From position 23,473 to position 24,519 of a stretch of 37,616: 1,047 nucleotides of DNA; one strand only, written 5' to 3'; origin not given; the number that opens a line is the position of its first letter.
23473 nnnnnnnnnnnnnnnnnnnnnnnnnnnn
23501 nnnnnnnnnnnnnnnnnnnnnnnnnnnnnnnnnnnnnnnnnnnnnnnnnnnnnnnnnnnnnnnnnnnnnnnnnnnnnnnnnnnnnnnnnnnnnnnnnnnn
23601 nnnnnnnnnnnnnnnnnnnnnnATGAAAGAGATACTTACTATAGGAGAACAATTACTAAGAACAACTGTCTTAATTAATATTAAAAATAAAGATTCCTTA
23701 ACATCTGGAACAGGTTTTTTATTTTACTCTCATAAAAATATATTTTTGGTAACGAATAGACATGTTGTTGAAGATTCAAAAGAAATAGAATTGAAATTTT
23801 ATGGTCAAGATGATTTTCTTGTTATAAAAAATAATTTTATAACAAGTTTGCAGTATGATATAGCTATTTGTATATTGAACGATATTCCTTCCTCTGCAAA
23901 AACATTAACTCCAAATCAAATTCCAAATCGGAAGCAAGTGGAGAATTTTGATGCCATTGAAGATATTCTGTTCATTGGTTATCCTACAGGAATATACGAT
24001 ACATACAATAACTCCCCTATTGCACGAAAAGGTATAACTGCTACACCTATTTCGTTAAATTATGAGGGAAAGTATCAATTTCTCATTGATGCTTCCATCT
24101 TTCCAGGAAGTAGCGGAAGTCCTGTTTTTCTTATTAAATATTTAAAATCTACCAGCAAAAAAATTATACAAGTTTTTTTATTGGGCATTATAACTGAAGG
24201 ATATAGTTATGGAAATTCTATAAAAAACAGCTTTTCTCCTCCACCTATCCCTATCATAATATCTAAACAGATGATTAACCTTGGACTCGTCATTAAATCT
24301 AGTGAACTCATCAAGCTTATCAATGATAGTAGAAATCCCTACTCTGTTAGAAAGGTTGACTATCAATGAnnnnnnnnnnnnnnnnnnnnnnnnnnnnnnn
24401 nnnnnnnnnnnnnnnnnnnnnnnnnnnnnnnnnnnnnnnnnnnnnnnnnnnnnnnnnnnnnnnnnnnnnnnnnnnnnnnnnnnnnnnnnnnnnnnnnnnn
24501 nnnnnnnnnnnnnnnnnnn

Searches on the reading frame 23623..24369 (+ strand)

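Call 17: search_protein_families(library=pfam, proteins=[window:23623-24369:+], max_evalue=0.01)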
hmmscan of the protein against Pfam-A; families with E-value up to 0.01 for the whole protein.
window:23623-24369:+ (248 aa): 1 family
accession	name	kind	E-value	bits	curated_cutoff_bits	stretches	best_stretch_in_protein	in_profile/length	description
PF13365.12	Trypsin_2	-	3.7e-12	47.6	27.6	1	29-169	1-135/144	Trypsin-like peptidase domain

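Call 18: search_protein_families(library=phrogs, proteins=[window:23623-24369:+], max_evalue=0.001)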
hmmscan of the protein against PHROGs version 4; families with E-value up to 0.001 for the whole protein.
window:23623-24369:+ (248 aa): 3 families
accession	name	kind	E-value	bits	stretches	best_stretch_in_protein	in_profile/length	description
phrog_7688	-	unknown function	4.7e-41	141.7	2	98-236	129-275/288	-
phrog_9683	-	other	7.4e-07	29.9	1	41-169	64-177/233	protease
phrog_11383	-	unknown function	1.4e-05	25.7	1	26-169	184-314/462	-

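Call 51: search_protein_families(library=padloc, proteins=[window:23623-24369:+], max_evalue=0.001)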
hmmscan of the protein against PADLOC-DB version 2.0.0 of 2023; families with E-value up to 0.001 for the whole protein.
window:23623-24369:+ (248 aa): 3 families
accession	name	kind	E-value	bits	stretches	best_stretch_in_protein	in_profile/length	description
PDLC05022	PDC-S45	-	4.2e-59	197.9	1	1-234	11-281/293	-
PDLC02960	RT-Protease_XI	-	8.9e-11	39.4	1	12-169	335-473/506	single gene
PDLC02959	RT-Protease_XI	-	9.4e-11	39.3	1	15-169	340-476/510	single gene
